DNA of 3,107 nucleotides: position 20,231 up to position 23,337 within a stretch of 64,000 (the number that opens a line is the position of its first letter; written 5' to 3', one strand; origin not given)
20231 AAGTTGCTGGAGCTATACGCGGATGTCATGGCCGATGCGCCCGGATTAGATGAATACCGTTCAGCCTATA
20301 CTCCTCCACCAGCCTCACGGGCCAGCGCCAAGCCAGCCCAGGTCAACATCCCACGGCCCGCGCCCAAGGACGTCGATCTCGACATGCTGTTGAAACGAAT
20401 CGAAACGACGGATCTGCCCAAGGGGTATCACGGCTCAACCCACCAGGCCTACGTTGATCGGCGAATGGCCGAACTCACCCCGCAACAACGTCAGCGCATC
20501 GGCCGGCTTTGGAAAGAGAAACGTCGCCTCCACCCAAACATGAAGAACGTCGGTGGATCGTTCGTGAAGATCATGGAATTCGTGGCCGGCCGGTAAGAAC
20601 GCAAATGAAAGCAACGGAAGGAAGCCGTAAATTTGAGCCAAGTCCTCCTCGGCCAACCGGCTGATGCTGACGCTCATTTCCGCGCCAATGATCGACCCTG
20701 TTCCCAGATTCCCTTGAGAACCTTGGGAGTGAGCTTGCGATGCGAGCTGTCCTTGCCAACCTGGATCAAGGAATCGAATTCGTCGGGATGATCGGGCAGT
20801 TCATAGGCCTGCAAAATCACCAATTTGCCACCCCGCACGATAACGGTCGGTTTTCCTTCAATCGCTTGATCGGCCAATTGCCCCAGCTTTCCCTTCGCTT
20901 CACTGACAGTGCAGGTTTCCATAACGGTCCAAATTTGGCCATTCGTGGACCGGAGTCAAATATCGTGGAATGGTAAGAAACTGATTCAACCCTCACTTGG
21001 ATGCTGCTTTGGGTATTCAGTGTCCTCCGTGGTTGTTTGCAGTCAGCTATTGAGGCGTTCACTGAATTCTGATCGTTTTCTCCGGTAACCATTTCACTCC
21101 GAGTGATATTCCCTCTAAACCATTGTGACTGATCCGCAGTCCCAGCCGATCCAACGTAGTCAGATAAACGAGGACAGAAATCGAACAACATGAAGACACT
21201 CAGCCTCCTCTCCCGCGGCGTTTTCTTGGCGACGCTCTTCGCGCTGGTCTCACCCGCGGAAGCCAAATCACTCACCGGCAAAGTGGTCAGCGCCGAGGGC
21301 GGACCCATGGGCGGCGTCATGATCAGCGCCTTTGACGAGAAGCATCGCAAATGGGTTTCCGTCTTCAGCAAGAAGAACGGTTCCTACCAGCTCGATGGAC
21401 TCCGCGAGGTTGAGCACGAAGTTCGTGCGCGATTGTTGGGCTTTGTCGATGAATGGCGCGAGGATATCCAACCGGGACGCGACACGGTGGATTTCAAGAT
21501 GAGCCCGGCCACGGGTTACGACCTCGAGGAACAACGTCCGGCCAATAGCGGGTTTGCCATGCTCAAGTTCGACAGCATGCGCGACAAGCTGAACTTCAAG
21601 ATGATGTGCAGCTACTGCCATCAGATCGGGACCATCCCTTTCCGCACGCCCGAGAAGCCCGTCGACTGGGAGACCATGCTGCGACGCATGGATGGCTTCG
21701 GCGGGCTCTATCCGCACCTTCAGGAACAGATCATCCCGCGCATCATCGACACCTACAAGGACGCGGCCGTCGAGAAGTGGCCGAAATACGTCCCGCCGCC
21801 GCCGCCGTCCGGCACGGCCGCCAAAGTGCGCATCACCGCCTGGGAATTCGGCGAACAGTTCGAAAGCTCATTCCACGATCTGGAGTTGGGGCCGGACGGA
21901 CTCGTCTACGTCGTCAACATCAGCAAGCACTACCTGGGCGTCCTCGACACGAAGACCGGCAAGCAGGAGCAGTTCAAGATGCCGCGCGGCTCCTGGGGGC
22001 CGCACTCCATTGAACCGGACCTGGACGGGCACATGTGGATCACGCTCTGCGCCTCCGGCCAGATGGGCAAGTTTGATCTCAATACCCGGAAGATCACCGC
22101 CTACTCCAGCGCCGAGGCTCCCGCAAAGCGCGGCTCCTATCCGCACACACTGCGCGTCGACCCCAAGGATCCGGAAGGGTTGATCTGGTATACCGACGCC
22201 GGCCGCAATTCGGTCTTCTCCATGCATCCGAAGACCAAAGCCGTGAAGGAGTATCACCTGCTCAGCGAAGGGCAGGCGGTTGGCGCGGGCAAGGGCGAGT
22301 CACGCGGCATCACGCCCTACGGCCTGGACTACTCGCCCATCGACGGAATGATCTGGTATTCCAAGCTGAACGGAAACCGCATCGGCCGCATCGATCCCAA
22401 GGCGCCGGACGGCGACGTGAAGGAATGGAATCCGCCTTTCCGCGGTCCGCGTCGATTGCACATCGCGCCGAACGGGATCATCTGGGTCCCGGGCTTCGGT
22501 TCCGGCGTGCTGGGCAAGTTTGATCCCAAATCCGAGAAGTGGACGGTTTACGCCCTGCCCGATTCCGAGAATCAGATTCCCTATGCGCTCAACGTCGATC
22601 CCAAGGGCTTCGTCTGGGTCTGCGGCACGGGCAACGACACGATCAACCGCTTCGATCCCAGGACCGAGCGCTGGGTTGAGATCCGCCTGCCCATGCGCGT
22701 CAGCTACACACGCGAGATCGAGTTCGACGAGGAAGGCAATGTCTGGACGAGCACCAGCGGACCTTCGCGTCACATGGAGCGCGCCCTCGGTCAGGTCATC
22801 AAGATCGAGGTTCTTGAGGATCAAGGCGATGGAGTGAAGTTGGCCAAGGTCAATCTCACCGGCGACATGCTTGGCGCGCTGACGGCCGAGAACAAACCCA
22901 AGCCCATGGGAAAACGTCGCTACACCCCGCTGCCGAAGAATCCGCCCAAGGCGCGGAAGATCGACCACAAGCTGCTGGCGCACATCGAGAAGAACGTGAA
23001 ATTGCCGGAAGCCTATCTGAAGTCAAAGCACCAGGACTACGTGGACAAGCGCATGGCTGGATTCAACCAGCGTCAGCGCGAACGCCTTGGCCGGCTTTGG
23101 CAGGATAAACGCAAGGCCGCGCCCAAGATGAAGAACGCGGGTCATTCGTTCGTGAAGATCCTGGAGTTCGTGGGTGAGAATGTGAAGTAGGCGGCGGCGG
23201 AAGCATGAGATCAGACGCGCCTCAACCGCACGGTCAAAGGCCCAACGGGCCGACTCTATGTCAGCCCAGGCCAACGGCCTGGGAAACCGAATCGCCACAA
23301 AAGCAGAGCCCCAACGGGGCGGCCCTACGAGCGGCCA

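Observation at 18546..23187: Three consecutive secreted enzymes with unrelated catalytic domains share a ~70-aa basic C-terminal module I cannot assign to a named domain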

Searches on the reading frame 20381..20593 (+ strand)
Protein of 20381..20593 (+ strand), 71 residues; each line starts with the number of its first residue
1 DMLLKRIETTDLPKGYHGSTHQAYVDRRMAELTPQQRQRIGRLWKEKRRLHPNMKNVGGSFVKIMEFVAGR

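Call 3: search_protein_families(library=pfam, proteins=[window:20381-20593:+], max_evalue=1)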
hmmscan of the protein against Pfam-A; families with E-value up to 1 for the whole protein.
window:20381-20593:+ (71 aa): 0 families

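Call 6: search_protein_families(library=ncbifam, proteins=[window:20381-20593:+], max_evalue=1)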
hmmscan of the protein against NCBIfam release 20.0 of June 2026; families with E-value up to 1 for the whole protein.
window:20381-20593:+ (71 aa): 0 families

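Call 21: find_related_loci(query=window:20381-20593:+, collection=genome_contigs, flank=6000)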
Query window:20381-20593:+ (71 aa) in genome_contigs; peptide patterns used: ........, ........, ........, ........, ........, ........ (x = any residue, [..] = any of these).
564 stretches matched a pattern; 15 encode a relative of the query (tblastn E <= 1e-3); 14 distinct loci.
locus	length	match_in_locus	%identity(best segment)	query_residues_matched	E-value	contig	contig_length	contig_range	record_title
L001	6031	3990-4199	90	1-70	2e-41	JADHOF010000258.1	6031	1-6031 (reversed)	MAG: Verrucomicrobiia bacterium isolate BS301-5m-G87 BS301-5m-C19206, whole genome shotgun sequence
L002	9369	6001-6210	89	1-70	5e-40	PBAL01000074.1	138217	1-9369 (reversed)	MAG: Verrucomicrobiales bacterium isolate SP5 MHASMcontig_2529765, whole genome shotgun sequence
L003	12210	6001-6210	86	1-70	8e-39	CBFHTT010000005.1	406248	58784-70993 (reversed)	MAG: Limisphaerales bacterium isolate Co_bin_406_orig genome assembly, contig: Co_bin_406_orig_Co_c_000000907097, whole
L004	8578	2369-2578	80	1-70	1e-37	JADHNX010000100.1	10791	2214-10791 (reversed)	MAG: Planctomycetaceae bacterium isolate BS301-5m-G79 BS301-5m-C8352, whole genome shotgun sequence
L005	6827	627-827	84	3-69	4e-37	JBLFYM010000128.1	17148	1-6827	MAG: Limisphaerales bacterium isolate 3300053784_18 Ga0535638_0003720, whole genome shotgun sequence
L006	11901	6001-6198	79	1-70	2e-33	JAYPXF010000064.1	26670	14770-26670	MAG: Verrucomicrobiales bacterium isolate 139587_S188_vamb_bins.tsv.130_sub NODE_1785_length_26670_cov_4.701897, whole g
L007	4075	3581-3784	71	3-70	5e-32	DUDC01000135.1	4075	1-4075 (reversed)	MAG TPA_asm: Planctomycetaceae bacterium isolate UWMA-0346 NODE_27870_length_4075_cov_0.098089, whole genome shotgun seq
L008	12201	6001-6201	66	3-69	1e-29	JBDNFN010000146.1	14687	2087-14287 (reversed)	MAG: Fuerstiella sp. isolate concoct.14.ELB k141_396505, whole genome shotgun sequence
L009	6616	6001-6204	65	3-70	1e-28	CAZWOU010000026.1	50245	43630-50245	MAG TPA_asm: uncultured Pirellulaceae bacterium isolate SRP308112_co1_334 genome assembly, contig: NODE_668_length_50245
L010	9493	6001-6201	67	3-69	4e-27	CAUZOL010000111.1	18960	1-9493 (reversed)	MAG: Planctomycetota bacterium isolate CB9_331.83 genome assembly, contig: Ga0302133_10000889, whole genome shotgun sequ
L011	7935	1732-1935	65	3-70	5e-26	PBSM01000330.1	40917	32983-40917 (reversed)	MAG: Planctomycetaceae bacterium isolate NP86 MHASMcontig_632494, whole genome shotgun sequence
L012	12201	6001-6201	64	3-69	7e-26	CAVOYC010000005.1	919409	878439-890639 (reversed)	MAG: uncultured Planctomycetota bacterium isolate MFD09964.bin.2.7 genome assembly, contig: contig_11460, whole genome s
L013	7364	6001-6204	47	3-70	1e-18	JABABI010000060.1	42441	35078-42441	MAG: Fuerstiella sp. isolate bin52p NODE_60_length_42441_cov_6.096919, whole genome shotgun sequence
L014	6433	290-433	60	3-50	2e-17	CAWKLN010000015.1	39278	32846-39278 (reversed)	MAG: uncultured delta proteobacterium isolate MFD09779.bin.1.125 genome assembly, contig: contig_45085, whole genome sho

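Call 82: search_protein_families(library=pfam, proteins=[L008:2314-3357:+, L008:3248-4303:+], max_evalue=0.001)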
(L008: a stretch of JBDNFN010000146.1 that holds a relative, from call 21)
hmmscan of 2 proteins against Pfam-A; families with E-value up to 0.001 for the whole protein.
L008:2314-3357:+ (348 aa): 2 families
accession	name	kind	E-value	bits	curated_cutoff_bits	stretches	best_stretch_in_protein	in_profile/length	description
PF07596.16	SBP_bac_10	-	2.1e-53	182.5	23.3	1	64-317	1-267/268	Protein of unknown function (DUF1559)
PF07963.17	N_methyl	-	4.3e-08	32.8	21.2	1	35-60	2-27/27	Prokaryotic N-terminal methylation motif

L008:3248-4303:+ (352 aa): 1 family
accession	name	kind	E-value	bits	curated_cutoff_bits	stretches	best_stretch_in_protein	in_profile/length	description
PF03781.23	FGE-sulfatase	-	8.1e-40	137.5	23.3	1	102-346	4-255/255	Sulfatase-modifying factor enzyme 1-like domain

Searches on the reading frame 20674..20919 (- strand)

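Call 27: search_protein_families(library=pfam, proteins=[window:20674-20919:-], max_evalue=0.001)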
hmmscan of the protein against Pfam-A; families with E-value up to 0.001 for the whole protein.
window:20674-20919:- (81 aa): 1 family
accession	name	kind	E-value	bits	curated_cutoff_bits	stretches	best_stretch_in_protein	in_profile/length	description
PF02604.26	PhdYeFM_antitox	-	0.00023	21.3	29.8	1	2-39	3-42/74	Antitoxin Phd_YefM, type II toxin-antitoxin system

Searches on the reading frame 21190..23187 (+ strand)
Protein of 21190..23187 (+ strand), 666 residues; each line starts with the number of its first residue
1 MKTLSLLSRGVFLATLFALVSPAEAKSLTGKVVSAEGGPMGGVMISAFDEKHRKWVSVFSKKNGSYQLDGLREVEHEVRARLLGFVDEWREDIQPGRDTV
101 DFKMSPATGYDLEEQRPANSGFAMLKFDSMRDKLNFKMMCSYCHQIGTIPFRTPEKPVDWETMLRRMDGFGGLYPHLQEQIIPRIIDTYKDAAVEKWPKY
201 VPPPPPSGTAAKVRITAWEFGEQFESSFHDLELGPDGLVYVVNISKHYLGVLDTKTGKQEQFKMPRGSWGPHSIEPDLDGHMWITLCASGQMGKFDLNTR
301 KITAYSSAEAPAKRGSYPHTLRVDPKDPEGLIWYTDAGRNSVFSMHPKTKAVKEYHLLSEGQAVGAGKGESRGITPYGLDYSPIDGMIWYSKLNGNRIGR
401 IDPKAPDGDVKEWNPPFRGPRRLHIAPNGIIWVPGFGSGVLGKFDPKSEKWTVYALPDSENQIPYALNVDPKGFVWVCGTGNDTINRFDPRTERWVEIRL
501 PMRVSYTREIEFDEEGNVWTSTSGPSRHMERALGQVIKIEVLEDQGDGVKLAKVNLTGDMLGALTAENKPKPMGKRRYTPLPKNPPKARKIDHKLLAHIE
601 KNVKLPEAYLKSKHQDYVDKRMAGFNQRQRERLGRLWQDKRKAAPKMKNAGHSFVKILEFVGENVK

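Call 3: search_protein_families(library=pfam, proteins=[window:21190-23187:+], max_evalue=1)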
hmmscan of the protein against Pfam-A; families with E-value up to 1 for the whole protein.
window:21190-23187:+ (666 aa): 9 families
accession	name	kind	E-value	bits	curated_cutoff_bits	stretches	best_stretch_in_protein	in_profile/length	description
PF24684.1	Vgb_lyase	-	8.6e-24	84.3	50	2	374-522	97-240/290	Virginiamycin B lyase family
PF13620.12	CarboxypepD_reg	-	2.3e-09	37.9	32.3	1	27-104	1-81/82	Carboxypeptidase regulatory-like domain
PF08450.18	SGL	-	2e-08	34.6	26.3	2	466-503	188-225/246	SMP-30/Gluconolactonase/LRE-like region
PF13964.12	Kelch_6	-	0.00039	20.8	25.3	1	472-503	11-47/50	Kelch motif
PF21959.2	DUF6923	-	0.00067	19.9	27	0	472-547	141-209/234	Repeat of unknown function (DUF6923)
PF07494.17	Reg_prop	-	0.0066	17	20.4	0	461-480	5-23/24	Two component regulator propeller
PF13715.12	CarbopepD_reg_2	-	0.014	15.9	32.2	1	28-89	1-59/88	CarboxypepD_reg-like domain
PF16588.11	zf-C2H2_10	-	0.098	12.8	26.2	1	137-147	3-13/23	C2H2 zinc-finger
PF07646.21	Kelch_2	-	0.28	11.7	21.3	0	511-525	33-47/48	Kelch motif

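Call 6: search_protein_families(library=ncbifam, proteins=[window:21190-23187:+], max_evalue=1)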
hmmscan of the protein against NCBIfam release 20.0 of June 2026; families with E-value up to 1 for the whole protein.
window:21190-23187:+ (666 aa): 4 families
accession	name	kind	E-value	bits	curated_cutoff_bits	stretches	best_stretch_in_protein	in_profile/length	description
NF000096.1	stregra_B_VgbB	exception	3.1e-13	49.6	600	2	375-521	16-157/295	streptogramin B lyase Vgb(B)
NF000022.1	stregra_B_VgbA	exception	2.2e-11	43.4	600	3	330-420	68-141/299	streptogramin B lyase Vgb(A)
NF052460.1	L-NosZ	equivalog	0.0018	16.9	700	1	235-324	52-140/480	clade III lactonase-type nitrous-oxide reductase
TIGR03118.1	PEPCTERM_chp_1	hypoth_equivalog_domain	0.09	11.7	79.95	0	465-518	26-79/336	TIGR03118 family protein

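Call 34: find_related_loci(query=A4, collection=genome_contigs, flank=10000)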
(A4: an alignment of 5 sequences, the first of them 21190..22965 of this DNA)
Query A4 (592 aa) in genome_contigs; peptide patterns used: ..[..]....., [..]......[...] (x = any residue, [..] = any of these).
189 stretches matched a pattern; 145 encode a relative of the query (tblastn E <= 1e-3); the best 80 are kept; 80 distinct loci.
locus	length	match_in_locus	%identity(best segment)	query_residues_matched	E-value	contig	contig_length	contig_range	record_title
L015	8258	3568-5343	82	1-589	0e+0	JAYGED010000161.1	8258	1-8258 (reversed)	MAG: Alphaproteobacteria bacterium isolate OC3_3000m_MAG_71 OC3_3000m_contig_1799984, whole genome shotgun sequence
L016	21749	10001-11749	82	1-583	0e+0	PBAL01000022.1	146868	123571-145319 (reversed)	MAG: Verrucomicrobiales bacterium isolate SP5 140088, whole genome shotgun sequence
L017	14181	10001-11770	81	1-590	0e+0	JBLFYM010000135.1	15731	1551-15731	MAG: Limisphaerales bacterium isolate 3300053784_18 Ga0535638_0004441, whole genome shotgun sequence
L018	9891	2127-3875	82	1-583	0e+0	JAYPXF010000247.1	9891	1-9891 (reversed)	MAG: Verrucomicrobiales bacterium isolate 139587_S188_vamb_bins.tsv.130_sub NODE_6948_length_9891_cov_4.638268, whole ge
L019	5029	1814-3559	80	7-589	0e+0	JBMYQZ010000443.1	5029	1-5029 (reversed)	MAG: Limisphaerales bacterium isolate ME_XS_2303_bin_8 ME_XS_2303_bin_8_546, whole genome shotgun sequence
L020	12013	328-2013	71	20-580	0e+0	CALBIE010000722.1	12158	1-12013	MAG TPA_asm: uncultured Verrucomicrobiales bacterium isolate ERR2206756_bin.174_CONCOCT_v1.1_MAG genome assembly, contig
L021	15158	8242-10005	65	5-583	0e+0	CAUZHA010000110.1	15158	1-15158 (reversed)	MAG: Planctomycetes bacterium UBA1146 isolate CB11b_AW.20 genome assembly, contig: Ga0310124_10001725, whole genome shot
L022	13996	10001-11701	69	11-575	0e+0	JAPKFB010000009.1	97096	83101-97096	MAG: Roseibacillus sp. isolate ANT-131 NODE_50_length_97096_cov_8.849528, whole genome shotgun sequence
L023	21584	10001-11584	72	28-558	0e+0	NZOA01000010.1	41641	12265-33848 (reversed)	MAG: Planctomycetota bacterium isolate EAC72 3072, whole genome shotgun sequence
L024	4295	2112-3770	69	1-558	0e+0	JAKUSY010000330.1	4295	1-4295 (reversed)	MAG: Planctomycetota bacterium isolate ALOHA_A2.5_93 A2.5-Planctomycetota-2_330, whole genome shotgun sequence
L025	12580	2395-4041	70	5-552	0e+0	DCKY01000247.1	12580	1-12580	MAG TPA_asm: Planctomycetes bacterium UBA1662 UBA1662_contig_34551, whole genome shotgun sequence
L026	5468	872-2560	68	13-572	0e+0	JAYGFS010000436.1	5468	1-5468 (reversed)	MAG: Verrucomicrobiota bacterium isolate OC3_3000m_MAG_21 OC3_3000m_contig_435278, whole genome shotgun sequence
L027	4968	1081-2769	68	13-572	0e+0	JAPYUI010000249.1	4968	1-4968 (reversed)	MAG: Kiritimatiellia bacterium isolate PW8.maxbin2.208_sub PW8_19359_length_4968_cov_22.529005, whole genome shotgun seq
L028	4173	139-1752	69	11-548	0e+0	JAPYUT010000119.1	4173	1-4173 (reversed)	MAG: Verrucomicrobiales bacterium isolate PW8.metabat2.79_sub PW8_24866_length_4173_cov_10.739679, whole genome shotgun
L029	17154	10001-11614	69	11-548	0e+0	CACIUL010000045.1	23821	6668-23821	uncultured Verrucomicrobia bacterium isolate AG-439-D21 genome assembly, contig: AG-439-D21_NODE_45, whole genome shotgu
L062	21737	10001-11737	62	1-577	0e+0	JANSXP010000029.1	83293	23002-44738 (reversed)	MAG: Planctomycetaceae bacterium isolate bin.28 k141_947440_length_83293_cov_11.0000, whole genome shotgun sequence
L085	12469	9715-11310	66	11-541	0e+0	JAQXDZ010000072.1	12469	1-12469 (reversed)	MAG: Mariniblastus sp. isolate cluster4_bin.8 k119_246594, whole genome shotgun sequence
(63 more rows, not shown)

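Call 43: find_homologous_proteins(query=A5, max_evalue=1e-10)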
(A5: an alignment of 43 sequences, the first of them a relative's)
Query A5 (43 sequences) (248 aa, profile of the alignment): 93 proteins with E <= 1e-10 among 4221 candidates.
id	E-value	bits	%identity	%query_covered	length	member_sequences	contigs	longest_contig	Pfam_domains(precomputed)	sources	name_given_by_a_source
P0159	4.9e-131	453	72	95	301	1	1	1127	PF00034.27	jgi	-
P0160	7.3e-130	449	73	99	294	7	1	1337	PF00034.27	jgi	jgi:putative heme-binding domain-containing protein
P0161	8.3e-128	443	58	94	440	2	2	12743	PF24684.2,PF08450.19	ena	-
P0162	8.7e-128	443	84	98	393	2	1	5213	PF24684.2,PF00034.27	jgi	jgi:putative heme-binding domain-containing protein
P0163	1.1e-127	442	66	93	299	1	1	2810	PF00034.27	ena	-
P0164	1.8e-127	442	78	100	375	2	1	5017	PF24684.2,PF00034.27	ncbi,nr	ncbi:MAG TPA: c-type cytochrome, partial [Planctomycetes bacterium]|nr:c-type cytochrome [Planctomyc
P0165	4.8e-127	440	70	95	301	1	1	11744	PF00034.27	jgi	-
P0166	5.2e-127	440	62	96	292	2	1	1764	-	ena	-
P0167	4.3e-126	437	63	94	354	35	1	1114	PF00034.27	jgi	jgi:putative heme-binding domain-containing protein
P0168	5.8e-126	437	63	98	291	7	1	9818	PF00034.27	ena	-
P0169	6.5e-126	436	62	98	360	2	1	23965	PF00034.27,PF08450.19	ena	-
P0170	7.5e-126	436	86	100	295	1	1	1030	PF00034.27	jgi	-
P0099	9.7e-126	436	63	95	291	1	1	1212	PF00034.27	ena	-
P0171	3.2e-125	434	82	98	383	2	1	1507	PF24684.2,PF00034.27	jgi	jgi:putative heme-binding domain-containing protein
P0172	2.4e-124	431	79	94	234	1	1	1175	PF00034.27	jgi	jgi:putative heme-binding domain-containing protein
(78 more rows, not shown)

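Call 68: search_protein_families(library=ncbifam, proteins=[P0160], max_evalue=0.001)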
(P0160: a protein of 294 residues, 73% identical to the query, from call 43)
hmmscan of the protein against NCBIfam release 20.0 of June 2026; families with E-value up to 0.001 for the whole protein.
P0160 (294 aa): 3 families
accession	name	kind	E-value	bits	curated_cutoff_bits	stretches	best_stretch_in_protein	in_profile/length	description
TIGR02603.1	CxxCH_TIGR02603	domain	1e-26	93.6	68.15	1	149-283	3-133/134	putative heme-binding domain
TIGR04485.1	thiosulf_SoxX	equivalog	8.6e-06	26.4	61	1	158-232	2-58/78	sulfur oxidation c-type cytochrome SoxX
NF040971.1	cytc_ExtS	equivalog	1.1e-05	24.9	100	1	148-201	77-130/262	selenite/tellurite reduction operon c-type cytochrome lipoprotein ExtS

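Call 82: search_protein_families(library=pfam, proteins=[L085:2473-3624:+, L062:19409-21181:-, L025:5870-7909:+], max_evalue=0.001)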
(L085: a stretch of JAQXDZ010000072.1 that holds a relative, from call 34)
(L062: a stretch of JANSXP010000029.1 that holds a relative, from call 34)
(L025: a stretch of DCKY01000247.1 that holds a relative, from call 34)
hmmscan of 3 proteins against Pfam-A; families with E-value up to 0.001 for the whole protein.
L085:2473-3624:+ (384 aa): 1 family
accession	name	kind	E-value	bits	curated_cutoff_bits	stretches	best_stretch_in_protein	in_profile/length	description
PF07676.18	PD40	-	6.4e-06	26.4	20.9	0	117-149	2-35/38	WD40-like Beta Propeller Repeat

L062:19409-21181:- (591 aa): 0 families

L025:5870-7909:+ (680 aa): 4 families
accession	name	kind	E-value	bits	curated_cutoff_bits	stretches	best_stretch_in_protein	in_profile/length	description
PF00082.27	Peptidase_S8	-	3.6e-21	76.2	21.8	1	321-546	51-288/288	Subtilase family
PF13180.12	PDZ_2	-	4.1e-10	40.2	27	1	590-662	12-79/80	PDZ domain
PF17820.7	PDZ_6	-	1.3e-07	31.7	27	1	596-652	1-54/54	PDZ domain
PF00595.29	PDZ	-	1.5e-05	25.7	23.2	1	588-651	23-81/81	PDZ domain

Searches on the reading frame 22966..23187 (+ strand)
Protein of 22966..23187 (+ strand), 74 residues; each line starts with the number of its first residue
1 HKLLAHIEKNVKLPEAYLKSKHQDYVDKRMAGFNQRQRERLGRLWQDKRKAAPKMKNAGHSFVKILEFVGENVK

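Call 3: search_protein_families(library=pfam, proteins=[window:22966-23187:+], max_evalue=1)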
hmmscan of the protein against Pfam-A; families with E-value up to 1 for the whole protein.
window:22966-23187:+ (74 aa): 1 family
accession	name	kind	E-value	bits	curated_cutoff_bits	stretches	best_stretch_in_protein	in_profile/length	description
PF16928.10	Inj_translocase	-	0.072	13.2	29.7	1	24-63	95-134/218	DNA/protein translocase of phage P22 injectosome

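Call 6: search_protein_families(library=ncbifam, proteins=[window:22966-23187:+], max_evalue=1)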
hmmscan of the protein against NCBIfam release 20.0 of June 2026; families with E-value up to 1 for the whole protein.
window:22966-23187:+ (74 aa): 1 family
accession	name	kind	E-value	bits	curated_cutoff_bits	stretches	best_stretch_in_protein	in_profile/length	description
NF053561.1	Rkd2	equivalog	0.051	13.2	290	1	3-66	132-192/196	arcadin-2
